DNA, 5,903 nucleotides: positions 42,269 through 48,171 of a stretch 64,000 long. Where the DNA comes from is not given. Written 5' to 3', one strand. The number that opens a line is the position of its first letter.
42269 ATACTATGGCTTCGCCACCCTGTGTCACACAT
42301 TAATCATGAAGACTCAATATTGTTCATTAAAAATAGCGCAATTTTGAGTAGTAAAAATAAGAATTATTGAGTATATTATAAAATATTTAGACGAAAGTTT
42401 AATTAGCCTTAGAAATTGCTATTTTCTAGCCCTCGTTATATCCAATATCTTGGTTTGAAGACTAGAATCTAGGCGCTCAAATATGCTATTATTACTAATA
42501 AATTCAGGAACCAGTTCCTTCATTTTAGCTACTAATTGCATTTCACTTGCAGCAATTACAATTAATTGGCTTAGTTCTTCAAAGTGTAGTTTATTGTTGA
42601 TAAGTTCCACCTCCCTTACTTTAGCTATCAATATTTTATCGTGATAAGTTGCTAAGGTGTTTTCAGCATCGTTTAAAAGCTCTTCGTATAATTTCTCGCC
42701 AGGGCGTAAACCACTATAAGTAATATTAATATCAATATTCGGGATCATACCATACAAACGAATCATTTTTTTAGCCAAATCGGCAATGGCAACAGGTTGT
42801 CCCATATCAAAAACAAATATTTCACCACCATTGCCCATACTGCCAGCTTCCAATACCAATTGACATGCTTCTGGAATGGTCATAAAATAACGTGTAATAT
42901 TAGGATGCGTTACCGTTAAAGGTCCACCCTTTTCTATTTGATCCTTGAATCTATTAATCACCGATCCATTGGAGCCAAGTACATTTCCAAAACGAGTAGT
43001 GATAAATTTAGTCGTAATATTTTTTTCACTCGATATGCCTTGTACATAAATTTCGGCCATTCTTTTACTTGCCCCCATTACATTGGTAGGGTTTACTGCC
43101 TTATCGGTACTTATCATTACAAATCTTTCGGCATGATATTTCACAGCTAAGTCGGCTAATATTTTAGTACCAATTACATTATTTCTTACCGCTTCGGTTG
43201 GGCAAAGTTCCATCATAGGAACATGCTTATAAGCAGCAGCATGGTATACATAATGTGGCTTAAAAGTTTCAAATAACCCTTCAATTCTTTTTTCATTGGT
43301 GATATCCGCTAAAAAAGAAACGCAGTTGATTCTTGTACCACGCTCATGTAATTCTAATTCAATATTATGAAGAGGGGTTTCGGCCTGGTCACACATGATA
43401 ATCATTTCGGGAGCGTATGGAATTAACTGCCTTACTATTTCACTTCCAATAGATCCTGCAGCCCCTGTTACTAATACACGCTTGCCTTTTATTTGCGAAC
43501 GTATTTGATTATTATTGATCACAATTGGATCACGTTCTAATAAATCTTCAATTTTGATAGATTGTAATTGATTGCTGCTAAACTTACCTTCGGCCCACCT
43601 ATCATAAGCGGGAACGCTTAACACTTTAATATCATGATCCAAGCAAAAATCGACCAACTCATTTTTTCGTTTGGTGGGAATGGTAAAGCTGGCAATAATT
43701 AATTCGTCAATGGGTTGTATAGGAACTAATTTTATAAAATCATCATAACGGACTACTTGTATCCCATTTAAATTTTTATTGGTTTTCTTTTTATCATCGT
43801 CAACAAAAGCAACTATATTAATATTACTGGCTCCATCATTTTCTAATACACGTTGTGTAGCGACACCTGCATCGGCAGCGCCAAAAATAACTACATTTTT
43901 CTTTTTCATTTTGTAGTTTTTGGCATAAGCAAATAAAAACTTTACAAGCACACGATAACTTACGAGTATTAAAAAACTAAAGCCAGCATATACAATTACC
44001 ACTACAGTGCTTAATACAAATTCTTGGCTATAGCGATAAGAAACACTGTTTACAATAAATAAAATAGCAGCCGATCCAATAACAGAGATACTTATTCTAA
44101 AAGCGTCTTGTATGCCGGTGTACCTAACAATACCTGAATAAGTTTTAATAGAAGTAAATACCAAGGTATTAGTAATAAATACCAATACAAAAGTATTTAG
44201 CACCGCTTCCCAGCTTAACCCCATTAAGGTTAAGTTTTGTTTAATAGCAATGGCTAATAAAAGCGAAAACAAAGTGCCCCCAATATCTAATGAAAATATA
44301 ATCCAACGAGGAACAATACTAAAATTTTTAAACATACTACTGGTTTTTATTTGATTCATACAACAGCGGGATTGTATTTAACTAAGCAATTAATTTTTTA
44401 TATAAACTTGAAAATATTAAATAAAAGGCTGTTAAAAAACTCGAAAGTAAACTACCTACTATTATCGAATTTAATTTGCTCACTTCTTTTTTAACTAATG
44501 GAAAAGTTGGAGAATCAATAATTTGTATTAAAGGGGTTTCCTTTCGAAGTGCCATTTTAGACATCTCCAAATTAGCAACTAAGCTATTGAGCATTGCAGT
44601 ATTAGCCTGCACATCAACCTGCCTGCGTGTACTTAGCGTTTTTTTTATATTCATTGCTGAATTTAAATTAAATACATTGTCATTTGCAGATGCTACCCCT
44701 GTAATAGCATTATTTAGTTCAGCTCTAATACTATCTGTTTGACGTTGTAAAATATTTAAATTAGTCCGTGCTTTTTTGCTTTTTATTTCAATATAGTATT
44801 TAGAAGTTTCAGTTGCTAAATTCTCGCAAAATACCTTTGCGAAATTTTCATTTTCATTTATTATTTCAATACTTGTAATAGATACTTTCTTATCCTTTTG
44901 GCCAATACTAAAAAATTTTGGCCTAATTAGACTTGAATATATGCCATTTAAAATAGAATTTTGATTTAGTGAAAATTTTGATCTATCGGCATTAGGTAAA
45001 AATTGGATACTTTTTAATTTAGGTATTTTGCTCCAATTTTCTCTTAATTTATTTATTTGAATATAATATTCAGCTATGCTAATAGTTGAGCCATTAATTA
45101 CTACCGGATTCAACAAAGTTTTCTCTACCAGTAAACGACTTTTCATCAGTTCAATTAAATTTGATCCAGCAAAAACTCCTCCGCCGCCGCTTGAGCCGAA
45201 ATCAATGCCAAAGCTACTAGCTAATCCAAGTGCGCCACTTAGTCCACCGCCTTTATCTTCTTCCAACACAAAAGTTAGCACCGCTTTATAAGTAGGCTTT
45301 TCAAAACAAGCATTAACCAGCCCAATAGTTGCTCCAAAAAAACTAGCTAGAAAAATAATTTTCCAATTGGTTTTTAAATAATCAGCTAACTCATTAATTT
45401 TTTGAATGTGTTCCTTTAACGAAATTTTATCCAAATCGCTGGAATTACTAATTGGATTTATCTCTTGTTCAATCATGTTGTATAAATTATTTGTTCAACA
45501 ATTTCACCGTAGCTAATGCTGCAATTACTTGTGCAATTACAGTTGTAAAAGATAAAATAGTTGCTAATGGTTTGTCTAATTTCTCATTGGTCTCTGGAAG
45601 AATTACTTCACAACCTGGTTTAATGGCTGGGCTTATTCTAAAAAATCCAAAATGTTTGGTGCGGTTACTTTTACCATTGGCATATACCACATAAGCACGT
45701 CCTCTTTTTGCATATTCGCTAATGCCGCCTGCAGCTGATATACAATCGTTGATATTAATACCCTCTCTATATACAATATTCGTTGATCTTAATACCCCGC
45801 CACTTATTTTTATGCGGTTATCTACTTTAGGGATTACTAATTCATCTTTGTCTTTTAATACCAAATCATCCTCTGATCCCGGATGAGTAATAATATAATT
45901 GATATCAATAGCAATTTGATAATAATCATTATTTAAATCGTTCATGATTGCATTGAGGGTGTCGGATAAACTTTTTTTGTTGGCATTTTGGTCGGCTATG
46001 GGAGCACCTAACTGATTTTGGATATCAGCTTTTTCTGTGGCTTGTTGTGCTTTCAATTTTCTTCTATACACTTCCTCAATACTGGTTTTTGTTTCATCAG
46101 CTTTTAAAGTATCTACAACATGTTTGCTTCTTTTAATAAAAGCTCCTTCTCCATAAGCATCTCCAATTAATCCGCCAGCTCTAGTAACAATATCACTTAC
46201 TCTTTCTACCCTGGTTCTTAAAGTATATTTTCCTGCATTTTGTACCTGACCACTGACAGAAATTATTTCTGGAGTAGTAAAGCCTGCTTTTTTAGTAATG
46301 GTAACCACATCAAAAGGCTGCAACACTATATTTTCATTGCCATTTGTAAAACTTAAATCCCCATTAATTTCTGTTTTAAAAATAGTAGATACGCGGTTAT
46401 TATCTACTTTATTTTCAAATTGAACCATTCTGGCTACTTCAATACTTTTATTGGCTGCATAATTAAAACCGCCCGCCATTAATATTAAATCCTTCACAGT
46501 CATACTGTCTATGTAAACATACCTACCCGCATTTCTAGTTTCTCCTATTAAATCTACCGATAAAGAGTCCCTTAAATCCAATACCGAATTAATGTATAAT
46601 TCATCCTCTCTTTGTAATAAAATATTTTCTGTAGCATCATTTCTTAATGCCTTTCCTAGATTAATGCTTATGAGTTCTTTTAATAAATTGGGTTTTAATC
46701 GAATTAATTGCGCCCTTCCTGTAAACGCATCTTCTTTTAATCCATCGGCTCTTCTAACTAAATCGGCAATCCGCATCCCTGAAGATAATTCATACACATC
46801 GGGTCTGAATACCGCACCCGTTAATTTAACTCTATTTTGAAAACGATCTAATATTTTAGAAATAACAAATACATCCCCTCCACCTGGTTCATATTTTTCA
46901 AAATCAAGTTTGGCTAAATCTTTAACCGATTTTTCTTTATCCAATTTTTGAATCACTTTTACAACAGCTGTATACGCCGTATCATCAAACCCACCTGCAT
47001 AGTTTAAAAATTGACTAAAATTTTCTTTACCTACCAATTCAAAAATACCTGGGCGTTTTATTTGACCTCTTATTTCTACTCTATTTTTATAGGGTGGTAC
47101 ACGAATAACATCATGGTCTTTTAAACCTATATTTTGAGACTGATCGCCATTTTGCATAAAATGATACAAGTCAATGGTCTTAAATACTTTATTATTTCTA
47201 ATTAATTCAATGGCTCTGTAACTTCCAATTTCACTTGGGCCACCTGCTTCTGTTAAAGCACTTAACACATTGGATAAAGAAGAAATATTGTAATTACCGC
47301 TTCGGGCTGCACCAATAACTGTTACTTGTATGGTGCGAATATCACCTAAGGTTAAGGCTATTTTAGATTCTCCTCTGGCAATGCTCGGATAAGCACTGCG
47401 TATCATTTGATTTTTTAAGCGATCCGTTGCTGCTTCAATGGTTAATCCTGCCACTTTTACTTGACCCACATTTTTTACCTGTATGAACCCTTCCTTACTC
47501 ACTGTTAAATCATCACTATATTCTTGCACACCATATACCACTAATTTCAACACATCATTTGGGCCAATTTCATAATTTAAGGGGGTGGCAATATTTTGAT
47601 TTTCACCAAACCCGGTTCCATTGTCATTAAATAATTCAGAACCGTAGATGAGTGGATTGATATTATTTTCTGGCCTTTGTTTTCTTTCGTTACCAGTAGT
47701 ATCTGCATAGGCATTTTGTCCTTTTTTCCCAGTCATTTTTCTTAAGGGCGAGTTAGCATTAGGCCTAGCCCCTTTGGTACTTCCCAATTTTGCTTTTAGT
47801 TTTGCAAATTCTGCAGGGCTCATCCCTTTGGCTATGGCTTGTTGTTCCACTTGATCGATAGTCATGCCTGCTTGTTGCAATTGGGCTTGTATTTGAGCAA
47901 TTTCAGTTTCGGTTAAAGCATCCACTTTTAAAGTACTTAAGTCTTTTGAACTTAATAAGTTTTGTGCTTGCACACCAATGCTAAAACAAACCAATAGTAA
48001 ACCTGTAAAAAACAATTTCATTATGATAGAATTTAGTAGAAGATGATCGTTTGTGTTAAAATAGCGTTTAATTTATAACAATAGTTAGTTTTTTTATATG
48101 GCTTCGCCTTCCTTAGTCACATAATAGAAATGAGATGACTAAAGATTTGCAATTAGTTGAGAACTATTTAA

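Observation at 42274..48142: Twin ops-like leader elements (hairpin + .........) ahead of both long operons, with no NusG paralogue in the window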

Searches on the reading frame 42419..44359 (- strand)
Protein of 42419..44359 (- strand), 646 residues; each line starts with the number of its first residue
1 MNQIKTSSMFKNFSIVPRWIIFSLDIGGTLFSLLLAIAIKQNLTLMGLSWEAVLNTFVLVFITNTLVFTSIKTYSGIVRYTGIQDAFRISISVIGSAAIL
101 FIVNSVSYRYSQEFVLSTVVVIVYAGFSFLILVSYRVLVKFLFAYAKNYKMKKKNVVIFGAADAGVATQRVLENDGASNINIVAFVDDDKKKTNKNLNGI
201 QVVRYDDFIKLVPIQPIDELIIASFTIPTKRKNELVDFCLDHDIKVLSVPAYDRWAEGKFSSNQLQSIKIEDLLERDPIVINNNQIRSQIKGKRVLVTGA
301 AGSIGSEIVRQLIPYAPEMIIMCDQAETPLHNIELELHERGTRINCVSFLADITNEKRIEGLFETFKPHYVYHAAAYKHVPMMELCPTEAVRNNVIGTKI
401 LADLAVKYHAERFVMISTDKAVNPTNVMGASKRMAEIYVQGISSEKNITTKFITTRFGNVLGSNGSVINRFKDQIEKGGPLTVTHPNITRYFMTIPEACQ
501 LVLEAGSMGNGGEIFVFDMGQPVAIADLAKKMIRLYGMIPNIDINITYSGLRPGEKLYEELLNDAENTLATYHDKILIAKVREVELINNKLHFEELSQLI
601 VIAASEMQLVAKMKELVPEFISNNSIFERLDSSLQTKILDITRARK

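Call 8: search_protein_families(library=pfam, proteins=[window:42419-44359:-])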
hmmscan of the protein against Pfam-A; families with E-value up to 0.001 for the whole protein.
window:42419-44359:- (646 aa): 9 families
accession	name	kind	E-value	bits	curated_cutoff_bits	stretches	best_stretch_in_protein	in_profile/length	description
PF02719.21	Polysacc_synt_2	-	2.6e-115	385.1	20.2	1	295-580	1-292/293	Polysaccharide biosynthesis protein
PF01370.27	Epimerase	-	4.6e-22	79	20.9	1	295-503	1-222/240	NAD dependent epimerase/dehydratase family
PF16363.11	GDP_Man_Dehyd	-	2.4e-15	57.3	27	1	296-420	1-131/332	GDP-mannose 4,6 dehydratase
PF04321.23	RmlD_sub_bind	-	3.2e-14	53.1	27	1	294-441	2-138/287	RmlD substrate binding domain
PF13727.12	CoA_binding_3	-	3e-10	40.8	25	1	87-250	19-175/175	CoA-binding domain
PF01073.25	3Beta_HSD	-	6.6e-07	29.1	22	1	296-425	1-123/280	3-beta hydroxysteroid dehydrogenase/isomerase family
PF00106.31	adh_short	-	2.2e-06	27.7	26.6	1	293-369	1-74/195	short chain dehydrogenase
PF08659.16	KR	-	4.9e-06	27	22.6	1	295-417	3-135/180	KR domain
PF07993.18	NAD_binding_4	-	0.00016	21.4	20.1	0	370-435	91-153/258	Male sterility protein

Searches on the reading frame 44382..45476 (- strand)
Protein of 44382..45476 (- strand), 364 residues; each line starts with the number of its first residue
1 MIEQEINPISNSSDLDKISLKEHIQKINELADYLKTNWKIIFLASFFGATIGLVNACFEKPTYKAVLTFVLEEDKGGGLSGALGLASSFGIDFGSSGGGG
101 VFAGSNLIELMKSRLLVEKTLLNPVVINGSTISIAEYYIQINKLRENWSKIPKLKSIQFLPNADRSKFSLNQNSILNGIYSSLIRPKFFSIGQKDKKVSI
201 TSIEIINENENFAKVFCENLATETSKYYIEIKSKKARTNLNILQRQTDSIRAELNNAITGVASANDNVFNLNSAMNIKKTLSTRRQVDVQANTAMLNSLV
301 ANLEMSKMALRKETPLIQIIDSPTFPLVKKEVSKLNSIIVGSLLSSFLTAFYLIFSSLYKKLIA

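Call 8: search_protein_families(library=pfam, proteins=[window:44382-45476:-])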
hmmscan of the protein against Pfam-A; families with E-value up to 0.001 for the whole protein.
window:44382-45476:- (364 aa): 1 family
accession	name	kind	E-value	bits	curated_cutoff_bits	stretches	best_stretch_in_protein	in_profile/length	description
PF02706.20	Wzz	-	1.4e-06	29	25.5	1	28-121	6-88/91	Chain length determinant protein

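Call 17: find_encoding_contigs(protein=window:44382-45476:-, flank=3000, max_places=6)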
Protein window:44382-45476:- (364 aa): 4 contigs read that carry it; 2 places shown.
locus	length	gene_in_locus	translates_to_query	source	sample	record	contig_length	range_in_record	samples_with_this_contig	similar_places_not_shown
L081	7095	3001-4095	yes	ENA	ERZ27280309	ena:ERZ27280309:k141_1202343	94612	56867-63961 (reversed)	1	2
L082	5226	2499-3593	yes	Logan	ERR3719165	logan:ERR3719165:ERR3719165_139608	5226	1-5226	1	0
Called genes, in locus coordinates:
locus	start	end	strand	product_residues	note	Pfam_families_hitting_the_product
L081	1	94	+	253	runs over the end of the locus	-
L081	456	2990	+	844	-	PF02563:Poly_export, PF22461:SLBB_2 (faint), PF10531:SLBB (weak)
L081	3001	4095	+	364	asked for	PF02706:Wzz (faint)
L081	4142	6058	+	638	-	PF13727:CoA_binding_3, PF22674:C2185-like_N (weak), PF00106:adh_short (weak), PF01073:3Beta_HSD (weak), PF01370:Epimerase, PF02719:Polysacc_synt_2, PF04321:RmlD_sub_bind, PF16363:GDP_Man_Dehyd, +1 more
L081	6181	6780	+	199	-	-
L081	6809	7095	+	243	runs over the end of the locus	PF03848:TehB (faint), PF13847:Methyltransf_31 (weak), PF08241:Methyltransf_11 (weak), PF13649:Methyltransf_25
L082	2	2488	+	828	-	?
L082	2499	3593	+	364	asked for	PF02706:Wzz (faint)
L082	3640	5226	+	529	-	?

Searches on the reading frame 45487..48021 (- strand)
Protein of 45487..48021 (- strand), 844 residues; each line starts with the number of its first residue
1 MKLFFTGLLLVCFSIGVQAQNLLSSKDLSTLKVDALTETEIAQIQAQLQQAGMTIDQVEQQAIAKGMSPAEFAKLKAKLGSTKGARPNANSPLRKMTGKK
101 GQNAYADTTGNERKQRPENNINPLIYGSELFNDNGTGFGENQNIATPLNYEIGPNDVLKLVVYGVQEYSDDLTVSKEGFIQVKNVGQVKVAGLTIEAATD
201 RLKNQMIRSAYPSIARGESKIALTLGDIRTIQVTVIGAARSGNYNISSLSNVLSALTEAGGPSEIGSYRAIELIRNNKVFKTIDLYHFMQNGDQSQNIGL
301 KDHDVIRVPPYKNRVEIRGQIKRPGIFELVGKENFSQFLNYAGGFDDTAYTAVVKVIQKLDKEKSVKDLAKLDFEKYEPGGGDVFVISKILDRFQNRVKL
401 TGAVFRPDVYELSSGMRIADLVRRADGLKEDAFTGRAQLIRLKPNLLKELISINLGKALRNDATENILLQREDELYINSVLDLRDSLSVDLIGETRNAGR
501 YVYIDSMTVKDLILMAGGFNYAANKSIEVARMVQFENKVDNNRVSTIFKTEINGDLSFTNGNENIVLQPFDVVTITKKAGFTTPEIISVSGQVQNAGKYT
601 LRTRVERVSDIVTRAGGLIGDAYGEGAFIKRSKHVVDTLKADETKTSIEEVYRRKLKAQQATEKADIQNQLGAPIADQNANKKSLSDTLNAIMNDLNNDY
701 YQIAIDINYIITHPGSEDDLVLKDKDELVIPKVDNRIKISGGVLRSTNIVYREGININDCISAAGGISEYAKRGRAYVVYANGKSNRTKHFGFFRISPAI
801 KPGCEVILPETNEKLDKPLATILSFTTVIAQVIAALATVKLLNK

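Call 8: search_protein_families(library=pfam, proteins=[window:45487-48021:-])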
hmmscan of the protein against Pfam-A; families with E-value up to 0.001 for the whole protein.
window:45487-48021:- (844 aa): 3 families
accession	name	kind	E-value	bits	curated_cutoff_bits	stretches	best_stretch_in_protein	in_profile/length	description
PF10531.15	SLBB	-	3.2e-35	120.2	27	3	398-442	2-46/55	SLBB domain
PF22461.2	SLBB_2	-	5.7e-27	94.1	27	2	240-308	11-79/79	SLBB domain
PF02563.21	Poly_export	-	2.2e-15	57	28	1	146-208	3-64/77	Polysaccharide biosynthesis/export protein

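Call 49: find_related_loci(query=window:45487-48021:-, collection=genome_contigs, flank=6000)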
Query window:45487-48021:- (844 aa) in genome_contigs; peptide patterns used: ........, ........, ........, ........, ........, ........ (x = any residue, [..] = any of these).
81 stretches matched a pattern; 27 encode a relative of the query (tblastn E <= 1e-3); 27 distinct loci.
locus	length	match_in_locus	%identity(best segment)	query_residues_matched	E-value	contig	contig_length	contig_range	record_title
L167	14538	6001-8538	94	1-844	0e+0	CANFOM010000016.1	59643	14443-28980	MAG: Bacteroidetes bacterium isolate Jr-14may18-240 genome assembly, contig: Jr-14may18-C809, whole genome shotgun seque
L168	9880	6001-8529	83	1-844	0e+0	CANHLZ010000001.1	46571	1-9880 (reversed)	MAG: Bacteroidetes bacterium isolate RE-23may17-378 genome assembly, contig: RE-23may17-C1336, whole genome shotgun sequ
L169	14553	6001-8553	72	1-844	0e+0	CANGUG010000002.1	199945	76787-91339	MAG: Bacteroidetes bacterium isolate RE-15aug16-235 genome assembly, contig: RE-15aug16-C28, whole genome shotgun sequen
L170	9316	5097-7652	72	1-844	0e+0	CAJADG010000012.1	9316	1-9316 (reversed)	MAG: uncultured Bacteroidetes bacterium isolate E-1_bin-168 genome assembly, contig: bin-168:12/92, whole genome shotgun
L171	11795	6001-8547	72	1-844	0e+0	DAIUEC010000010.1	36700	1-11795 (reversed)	MAG TPA_asm: Sediminibacterium sp. isolate CTOTU22632 NODE_80_length_36700_cov_11.438696, whole genome shotgun sequence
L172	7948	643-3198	71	1-844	0e+0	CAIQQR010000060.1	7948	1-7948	MAG: uncultured Bacteroidetes bacterium isolate YR1_bin-1520 genome assembly, contig: bin-1520:060/131, whole genome sho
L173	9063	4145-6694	66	1-844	0e+0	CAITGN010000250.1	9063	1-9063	MAG: uncultured Bacteroidetes bacterium isolate Ja2-D2_bin-0495 genome assembly, contig: bin-0495:250/445, whole genome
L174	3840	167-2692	67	10-844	0e+0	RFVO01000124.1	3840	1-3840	MAG: Chitinophagia bacterium isolate WB5_3B_105 contig_100_123, whole genome shotgun sequence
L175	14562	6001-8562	65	3-844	0e+0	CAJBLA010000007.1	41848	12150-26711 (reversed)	MAG: uncultured Bacteroidetes bacterium isolate Loc081215-4m_bin-1926 genome assembly, contig: bin-1926:007/312, whole g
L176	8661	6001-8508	66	8-839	0e+0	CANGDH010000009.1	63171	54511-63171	MAG: Bacteroidetes bacterium isolate Jr-25may17-108 genome assembly, contig: Jr-25may17-C371, whole genome shotgun seque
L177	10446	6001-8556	65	1-844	0e+0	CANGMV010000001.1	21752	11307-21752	MAG: Bacteroidetes bacterium isolate Jr-7aug17-151 genome assembly, contig: Jr-7aug17-C3783, whole genome shotgun sequen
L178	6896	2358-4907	65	1-844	0e+0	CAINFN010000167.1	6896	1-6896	MAG: uncultured Bacteroidetes bacterium isolate Umea_bin-05267 genome assembly, contig: bin-05267:167/274, whole genome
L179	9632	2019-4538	66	19-844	0e+0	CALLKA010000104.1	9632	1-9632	MAG TPA_asm: uncultured Bacteroidetes bacterium isolate SRR6231161_bin.10_CONCOCT_v1.1_MAG genome assembly, contig: ERZ6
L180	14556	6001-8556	65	1-844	0e+0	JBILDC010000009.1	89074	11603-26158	MAG: Sediminibacterium sp. isolate ME2016-07-08_3300034284_group7_bin103 Rohwer_bin552_scaffold_97_c1, whole genome shot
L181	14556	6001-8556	64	1-844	0e+0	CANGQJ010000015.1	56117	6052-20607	MAG: Bacteroidetes bacterium isolate Jr-7aug17-65 genome assembly, contig: Jr-7aug17-C820, whole genome shotgun sequence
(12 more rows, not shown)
